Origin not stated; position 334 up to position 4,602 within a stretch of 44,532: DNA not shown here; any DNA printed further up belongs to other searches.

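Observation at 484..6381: Tightly coupled three-gene membrane-associated operon built around a 1,322-aa protein with no recognisable family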

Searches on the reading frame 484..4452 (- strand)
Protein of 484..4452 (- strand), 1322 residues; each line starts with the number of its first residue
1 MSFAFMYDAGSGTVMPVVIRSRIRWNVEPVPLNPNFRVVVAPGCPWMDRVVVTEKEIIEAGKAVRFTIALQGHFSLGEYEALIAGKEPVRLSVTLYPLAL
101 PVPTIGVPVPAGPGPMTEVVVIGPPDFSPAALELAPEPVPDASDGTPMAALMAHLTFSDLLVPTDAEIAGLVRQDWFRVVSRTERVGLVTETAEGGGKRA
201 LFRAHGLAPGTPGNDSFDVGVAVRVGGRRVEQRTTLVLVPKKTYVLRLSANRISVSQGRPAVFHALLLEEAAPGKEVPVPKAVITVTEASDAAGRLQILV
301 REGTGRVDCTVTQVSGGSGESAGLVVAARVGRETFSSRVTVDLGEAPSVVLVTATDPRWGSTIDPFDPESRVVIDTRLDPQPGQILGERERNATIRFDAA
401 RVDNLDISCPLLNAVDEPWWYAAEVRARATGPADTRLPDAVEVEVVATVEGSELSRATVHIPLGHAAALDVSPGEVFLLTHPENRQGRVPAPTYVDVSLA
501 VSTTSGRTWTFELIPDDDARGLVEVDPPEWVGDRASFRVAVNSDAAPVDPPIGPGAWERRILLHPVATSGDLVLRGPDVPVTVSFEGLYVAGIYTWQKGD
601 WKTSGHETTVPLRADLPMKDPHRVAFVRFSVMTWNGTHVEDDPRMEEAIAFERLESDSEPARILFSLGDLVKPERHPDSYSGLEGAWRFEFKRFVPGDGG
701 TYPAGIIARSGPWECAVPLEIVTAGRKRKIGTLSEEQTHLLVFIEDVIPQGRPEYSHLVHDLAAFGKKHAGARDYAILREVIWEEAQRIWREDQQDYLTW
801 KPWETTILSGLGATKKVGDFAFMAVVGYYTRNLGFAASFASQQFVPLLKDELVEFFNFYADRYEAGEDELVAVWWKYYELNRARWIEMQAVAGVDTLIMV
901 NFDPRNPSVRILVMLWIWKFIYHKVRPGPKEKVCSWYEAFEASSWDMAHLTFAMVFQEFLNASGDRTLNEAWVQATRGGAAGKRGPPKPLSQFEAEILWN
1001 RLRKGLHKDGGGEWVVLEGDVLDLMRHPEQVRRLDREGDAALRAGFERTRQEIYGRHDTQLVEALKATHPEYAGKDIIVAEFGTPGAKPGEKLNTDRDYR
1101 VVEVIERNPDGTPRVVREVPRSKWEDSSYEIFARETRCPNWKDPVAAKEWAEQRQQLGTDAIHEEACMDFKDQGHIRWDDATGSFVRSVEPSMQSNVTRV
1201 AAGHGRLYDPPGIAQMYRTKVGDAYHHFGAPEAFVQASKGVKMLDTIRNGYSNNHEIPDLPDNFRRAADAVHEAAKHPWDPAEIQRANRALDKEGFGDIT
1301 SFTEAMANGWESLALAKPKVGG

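Call 3: search_protein_families(library=pfam, proteins=[window:484-4452:-], max_evalue=1)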
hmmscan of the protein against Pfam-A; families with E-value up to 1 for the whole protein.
window:484-4452:- (1322 aa): 1 family
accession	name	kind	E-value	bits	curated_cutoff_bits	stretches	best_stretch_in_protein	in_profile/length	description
PF21589.2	AP5B1_barrel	-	0.44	11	21.9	0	488-513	43-68/71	AP-5 complex subunit beta-1, beta-barrel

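Call 4: search_protein_families(library=ncbifam, proteins=[window:484-4452:-], max_evalue=1)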
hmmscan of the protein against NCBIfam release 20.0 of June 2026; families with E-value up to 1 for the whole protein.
window:484-4452:- (1322 aa): 0 families

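Call 5: search_protein_families(library=padloc, proteins=[window:484-4452:-], max_evalue=1)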
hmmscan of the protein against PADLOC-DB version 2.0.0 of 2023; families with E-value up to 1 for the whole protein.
window:484-4452:- (1322 aa): 0 families
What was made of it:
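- On Any Pfam, NCBIfam or PADLOC family (all three proteins): Nothing for P2 or P3 (calls 3, 4, 5).
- Closest known: Membrane-anchored defence sensors such as Zorya or Kiwa. Different: None of the window's three proteins hits a PADLOC model (call 5).
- None of the three proteins hits PADLOC (call 5).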

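Call 9: find_homologous_proteins(query=window:484-4452:-)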
Query window:484-4452:- (1322 aa): 6 proteins with E <= 0.001 among 8000 candidates.
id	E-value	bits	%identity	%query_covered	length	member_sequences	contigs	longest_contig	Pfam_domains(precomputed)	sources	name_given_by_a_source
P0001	0.0e+0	3046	100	100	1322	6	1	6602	-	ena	-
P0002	0.0e+0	2729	89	100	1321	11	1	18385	-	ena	-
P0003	0.0e+0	2658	87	100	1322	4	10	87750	-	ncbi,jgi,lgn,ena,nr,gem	ncbi:MAG: hypothetical protein GXY82_10240 [Methanospirillum sp.]|nr:hypothetical protein [Methanosp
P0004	0.0e+0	2581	84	100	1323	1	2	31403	-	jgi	jgi:hypothetical protein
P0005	0.0e+0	2576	84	100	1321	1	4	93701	-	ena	-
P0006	0.0e+0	2573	84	100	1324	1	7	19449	-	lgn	-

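Call 13: find_encoding_contigs(protein=P0005, flank=10000, max_places=3)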
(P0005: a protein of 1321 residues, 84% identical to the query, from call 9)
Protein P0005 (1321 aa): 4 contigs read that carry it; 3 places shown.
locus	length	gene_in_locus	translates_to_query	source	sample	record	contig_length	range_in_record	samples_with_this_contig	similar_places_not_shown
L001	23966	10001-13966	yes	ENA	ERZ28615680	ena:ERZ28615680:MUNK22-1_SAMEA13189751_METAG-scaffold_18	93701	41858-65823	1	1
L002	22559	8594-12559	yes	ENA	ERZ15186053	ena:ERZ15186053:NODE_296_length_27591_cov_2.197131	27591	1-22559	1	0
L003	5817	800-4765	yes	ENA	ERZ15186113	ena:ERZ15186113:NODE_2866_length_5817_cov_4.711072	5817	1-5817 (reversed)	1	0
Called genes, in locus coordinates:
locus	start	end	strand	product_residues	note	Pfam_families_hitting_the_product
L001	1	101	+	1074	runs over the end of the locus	PF00514:Arm (faint), PF02985:HEAT (faint), PF03130:HEAT_PBS (faint), PF12717:Cnd1 (faint), PF13513:HEAT_EZ (faint), PF21581:SCD (faint), PF13646:HEAT_2, PF13646:HEAT_2, +3 more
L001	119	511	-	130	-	PF12840:HTH_20 (weak), PF01022:HTH_5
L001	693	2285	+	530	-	PF01555:N6_N4_Mtase, PF01170:UPF0020 (faint)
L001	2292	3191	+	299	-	PF00480:ROK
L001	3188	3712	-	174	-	PF08308:PEGA (weak)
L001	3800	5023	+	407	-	PF01546:Peptidase_M20, PF07687:M20_dimer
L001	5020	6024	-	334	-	PF05496:RuvB_N, PF00004:AAA, PF07728:AAA_5 (weak), PF17864:AAA_lid_4, PF05491:WHD_RuvB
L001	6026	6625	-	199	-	PF01330:RuvA_N, PF14520:HHH_5, PF07499:RuvA_C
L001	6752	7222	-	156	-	PF02075:RuvC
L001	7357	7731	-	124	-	PF12773:DZR (weak), PF13240:Zn_Ribbon_1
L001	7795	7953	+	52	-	-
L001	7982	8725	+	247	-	-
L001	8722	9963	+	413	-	-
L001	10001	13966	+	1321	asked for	-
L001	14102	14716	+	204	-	PF13248:Zn_ribbon_3 (faint), PF17032:Zn_ribbon_15 (faint), PF18912:DZR_2 (weak), PF12773:DZR, PF13240:Zn_Ribbon_1 (weak)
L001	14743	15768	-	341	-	-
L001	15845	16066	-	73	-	-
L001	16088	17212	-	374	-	PF13240:Zn_Ribbon_1 (weak)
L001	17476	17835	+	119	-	PF01638:HxlR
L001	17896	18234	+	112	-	PF07883:Cupin_2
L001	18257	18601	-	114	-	PF03692:CxxCxxCC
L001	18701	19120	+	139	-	PF00355:Rieske, PF13806:Rieske_2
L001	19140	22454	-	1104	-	PF00270:DEAD, PF04851:ResIII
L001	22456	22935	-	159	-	PF00072:Response_reg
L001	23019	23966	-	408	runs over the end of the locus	-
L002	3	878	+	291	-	?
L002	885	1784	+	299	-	PF00480:ROK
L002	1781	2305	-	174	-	PF08308:PEGA (weak)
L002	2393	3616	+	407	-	PF01546:Peptidase_M20, PF07687:M20_dimer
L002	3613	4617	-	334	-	PF05496:RuvB_N, PF06068:TIP49 (faint), PF00004:AAA, PF07728:AAA_5 (weak), PF17864:AAA_lid_4, PF05491:WHD_RuvB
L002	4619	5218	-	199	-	PF01330:RuvA_N, PF14520:HHH_5, PF07499:RuvA_C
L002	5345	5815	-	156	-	PF02075:RuvC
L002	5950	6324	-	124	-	PF12773:DZR (weak), PF13240:Zn_Ribbon_1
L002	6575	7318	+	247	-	-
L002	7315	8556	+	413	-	-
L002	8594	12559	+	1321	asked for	-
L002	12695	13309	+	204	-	PF13248:Zn_ribbon_3 (faint), PF17032:Zn_ribbon_15 (faint), PF18912:DZR_2 (weak), PF12773:DZR, PF13240:Zn_Ribbon_1 (weak)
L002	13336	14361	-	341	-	-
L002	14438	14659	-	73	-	-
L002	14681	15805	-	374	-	PF13240:Zn_Ribbon_1 (weak)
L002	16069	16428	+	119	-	PF01638:HxlR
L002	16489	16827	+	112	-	PF07883:Cupin_2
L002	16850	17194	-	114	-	PF03692:CxxCxxCC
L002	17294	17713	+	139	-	PF00355:Rieske, PF13806:Rieske_2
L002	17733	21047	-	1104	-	PF00270:DEAD, PF04851:ResIII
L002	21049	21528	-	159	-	PF00072:Response_reg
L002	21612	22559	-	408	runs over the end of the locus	-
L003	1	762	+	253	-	?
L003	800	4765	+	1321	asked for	-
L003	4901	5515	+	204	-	PF13248:Zn_ribbon_3 (faint), PF17032:Zn_ribbon_15 (faint), PF18912:DZR_2 (weak), PF12773:DZR, PF13240:Zn_Ribbon_1 (weak)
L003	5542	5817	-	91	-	?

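Call 14: find_encoding_contigs(protein=P0003, flank=10000, max_places=3)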
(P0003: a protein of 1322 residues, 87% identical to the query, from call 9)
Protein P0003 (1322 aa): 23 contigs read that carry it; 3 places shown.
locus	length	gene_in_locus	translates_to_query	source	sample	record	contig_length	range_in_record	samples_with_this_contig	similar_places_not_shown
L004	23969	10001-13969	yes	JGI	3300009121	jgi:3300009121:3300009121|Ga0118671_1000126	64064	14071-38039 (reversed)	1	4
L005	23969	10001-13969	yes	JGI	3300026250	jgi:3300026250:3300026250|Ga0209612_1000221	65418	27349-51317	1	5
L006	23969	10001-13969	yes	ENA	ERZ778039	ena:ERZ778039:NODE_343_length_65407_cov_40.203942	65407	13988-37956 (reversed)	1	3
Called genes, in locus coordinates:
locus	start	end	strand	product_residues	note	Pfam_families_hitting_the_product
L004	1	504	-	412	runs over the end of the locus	PF00155:Aminotran_1_2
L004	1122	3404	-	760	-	PF05048:NosD, PF13229:Beta_helix, PF00404:Dockerin_1 (faint)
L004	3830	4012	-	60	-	-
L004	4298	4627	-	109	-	-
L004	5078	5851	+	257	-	-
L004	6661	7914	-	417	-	-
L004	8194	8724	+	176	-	-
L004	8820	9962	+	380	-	-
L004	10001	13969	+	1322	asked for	-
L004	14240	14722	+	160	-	PF17032:Zn_ribbon_15 (faint), PF12773:DZR, PF18912:DZR_2 (weak), PF13240:Zn_Ribbon_1 (weak)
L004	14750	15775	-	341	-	-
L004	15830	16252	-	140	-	-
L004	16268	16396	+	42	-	-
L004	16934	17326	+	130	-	-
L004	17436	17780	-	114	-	PF03692:CxxCxxCC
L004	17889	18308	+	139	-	PF00355:Rieske, PF13806:Rieske_2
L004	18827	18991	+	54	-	-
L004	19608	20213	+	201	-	-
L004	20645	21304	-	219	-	-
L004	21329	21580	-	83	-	-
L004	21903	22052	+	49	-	-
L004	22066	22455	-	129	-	PF12797:Fer4_2 (faint), PF13237:Fer4_10, PF12837:Fer4_6 (faint), PF14697:Fer4_21 (weak), PF12838:Fer4_7, PF13187:Fer4_9, PF13484:Fer4_16 (faint), PF00037:Fer4 (weak)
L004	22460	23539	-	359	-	PF00374:NiFeSe_Hases, PF00346:Complex1_49kDa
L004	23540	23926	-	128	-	PF00329:Complex1_30kDa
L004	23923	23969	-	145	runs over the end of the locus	PF01058:Oxidored_q6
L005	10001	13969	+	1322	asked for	-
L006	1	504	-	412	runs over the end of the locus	PF00155:Aminotran_1_2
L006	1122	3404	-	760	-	PF05048:NosD, PF13229:Beta_helix, PF00404:Dockerin_1 (faint)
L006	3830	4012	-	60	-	-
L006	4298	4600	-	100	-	-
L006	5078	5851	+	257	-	-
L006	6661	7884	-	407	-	-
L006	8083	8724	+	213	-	PF13240:Zn_Ribbon_1 (weak)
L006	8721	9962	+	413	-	-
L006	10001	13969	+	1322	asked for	-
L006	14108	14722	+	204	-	PF09297:Zn_ribbon_NUD (faint), PF13248:Zn_ribbon_3 (faint), PF14803:Zn_ribbon_Nudix (faint), PF17032:Zn_ribbon_15 (faint), PF18912:DZR_2 (weak), PF12773:DZR, PF13240:Zn_Ribbon_1 (weak)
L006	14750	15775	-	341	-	-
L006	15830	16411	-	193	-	-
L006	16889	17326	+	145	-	-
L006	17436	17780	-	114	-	PF03692:CxxCxxCC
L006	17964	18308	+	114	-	PF00355:Rieske, PF13806:Rieske_2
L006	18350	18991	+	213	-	-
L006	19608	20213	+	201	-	-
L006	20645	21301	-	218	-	-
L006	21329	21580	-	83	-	-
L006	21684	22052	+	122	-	-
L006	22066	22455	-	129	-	PF12797:Fer4_2 (faint), PF13237:Fer4_10, PF12837:Fer4_6 (faint), PF14697:Fer4_21 (weak), PF12838:Fer4_7, PF13187:Fer4_9, PF13484:Fer4_16 (faint), PF00037:Fer4 (weak)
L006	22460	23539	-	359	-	PF00374:NiFeSe_Hases, PF00346:Complex1_49kDa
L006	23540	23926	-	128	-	PF00329:Complex1_30kDa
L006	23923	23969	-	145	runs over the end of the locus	PF01058:Oxidored_q6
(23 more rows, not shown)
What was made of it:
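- Checked: The trio is co-located in all five complete close-relative loci L001, L002, L004-L006 (calls 13, 14); L003 is truncated upstream.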

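Call 16: search_solved_structures(query=window:484-4452:-, max_evalue=1)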
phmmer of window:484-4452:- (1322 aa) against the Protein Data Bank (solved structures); distinct sequences matched with E-value up to 1: 0.
